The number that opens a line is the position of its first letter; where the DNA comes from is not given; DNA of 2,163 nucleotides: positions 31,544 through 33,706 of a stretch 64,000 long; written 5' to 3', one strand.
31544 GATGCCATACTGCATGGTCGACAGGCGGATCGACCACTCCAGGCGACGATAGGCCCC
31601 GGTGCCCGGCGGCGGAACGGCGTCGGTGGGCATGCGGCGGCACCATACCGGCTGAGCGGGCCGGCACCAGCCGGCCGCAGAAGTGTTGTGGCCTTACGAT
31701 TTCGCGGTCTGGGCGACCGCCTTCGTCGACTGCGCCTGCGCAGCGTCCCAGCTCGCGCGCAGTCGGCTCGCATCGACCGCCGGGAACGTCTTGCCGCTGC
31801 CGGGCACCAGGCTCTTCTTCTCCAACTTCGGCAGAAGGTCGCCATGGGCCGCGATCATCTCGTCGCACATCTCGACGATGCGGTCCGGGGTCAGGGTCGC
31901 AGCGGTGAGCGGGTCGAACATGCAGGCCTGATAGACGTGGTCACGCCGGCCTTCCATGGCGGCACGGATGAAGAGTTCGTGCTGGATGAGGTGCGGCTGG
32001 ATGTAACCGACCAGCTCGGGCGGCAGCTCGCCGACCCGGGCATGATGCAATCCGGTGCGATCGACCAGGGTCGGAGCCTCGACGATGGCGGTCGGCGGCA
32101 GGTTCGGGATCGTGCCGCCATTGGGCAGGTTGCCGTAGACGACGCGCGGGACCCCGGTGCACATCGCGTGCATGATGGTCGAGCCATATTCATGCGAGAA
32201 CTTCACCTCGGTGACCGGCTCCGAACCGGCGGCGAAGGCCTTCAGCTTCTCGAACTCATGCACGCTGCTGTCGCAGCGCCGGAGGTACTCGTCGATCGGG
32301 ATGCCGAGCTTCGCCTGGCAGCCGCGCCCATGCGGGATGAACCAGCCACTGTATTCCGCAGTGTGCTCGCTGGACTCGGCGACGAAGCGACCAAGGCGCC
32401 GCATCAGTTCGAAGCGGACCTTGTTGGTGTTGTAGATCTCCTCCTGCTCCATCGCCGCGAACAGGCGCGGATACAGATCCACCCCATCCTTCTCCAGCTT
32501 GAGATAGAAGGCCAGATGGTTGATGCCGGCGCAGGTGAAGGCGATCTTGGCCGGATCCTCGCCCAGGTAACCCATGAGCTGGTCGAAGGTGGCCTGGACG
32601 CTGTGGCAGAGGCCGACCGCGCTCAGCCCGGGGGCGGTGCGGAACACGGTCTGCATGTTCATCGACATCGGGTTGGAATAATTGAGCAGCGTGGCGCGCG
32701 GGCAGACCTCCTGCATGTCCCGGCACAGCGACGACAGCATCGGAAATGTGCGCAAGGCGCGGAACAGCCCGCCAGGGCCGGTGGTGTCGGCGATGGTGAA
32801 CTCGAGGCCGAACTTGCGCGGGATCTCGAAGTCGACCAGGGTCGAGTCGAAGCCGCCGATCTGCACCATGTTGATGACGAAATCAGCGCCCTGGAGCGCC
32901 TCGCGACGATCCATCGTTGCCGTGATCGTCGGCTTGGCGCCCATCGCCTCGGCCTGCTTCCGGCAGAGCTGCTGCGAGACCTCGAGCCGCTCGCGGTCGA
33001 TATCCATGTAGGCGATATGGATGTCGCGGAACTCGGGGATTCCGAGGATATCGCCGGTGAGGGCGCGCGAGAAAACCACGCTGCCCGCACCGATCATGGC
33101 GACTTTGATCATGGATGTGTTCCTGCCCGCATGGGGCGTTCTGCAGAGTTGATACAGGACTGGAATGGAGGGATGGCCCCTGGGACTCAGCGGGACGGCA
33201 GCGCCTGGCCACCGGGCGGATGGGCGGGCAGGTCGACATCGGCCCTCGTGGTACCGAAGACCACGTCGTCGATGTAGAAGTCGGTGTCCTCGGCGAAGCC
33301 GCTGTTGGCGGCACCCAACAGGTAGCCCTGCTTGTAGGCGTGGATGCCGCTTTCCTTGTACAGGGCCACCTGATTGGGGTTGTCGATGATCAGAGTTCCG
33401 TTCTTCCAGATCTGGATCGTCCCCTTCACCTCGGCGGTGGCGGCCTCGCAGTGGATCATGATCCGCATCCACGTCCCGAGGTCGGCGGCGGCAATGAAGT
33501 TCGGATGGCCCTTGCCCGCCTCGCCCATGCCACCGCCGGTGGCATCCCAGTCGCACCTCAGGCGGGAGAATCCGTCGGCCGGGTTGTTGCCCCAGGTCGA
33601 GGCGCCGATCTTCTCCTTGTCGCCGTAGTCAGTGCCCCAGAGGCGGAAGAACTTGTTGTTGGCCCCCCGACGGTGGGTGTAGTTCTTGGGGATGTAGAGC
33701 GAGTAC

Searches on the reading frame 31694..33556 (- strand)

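Call 10: search_protein_families(library=pfam, proteins=[window:31694-33556:-], max_evalue=0.00001)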
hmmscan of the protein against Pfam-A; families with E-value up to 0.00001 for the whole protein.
window:31694-33556:- (620 aa): 2 families
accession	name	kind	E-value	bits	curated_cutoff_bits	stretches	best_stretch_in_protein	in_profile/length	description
PF02056.22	Glyco_hydro_4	-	5.1e-56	189.6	23.2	1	151-329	1-179/183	Family 4 glycosyl hydrolase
PF11975.13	Glyco_hydro_4C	-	9.1e-48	163.5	24.1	1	342-551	1-211/211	Family 4 glycosyl hydrolase C-terminal domain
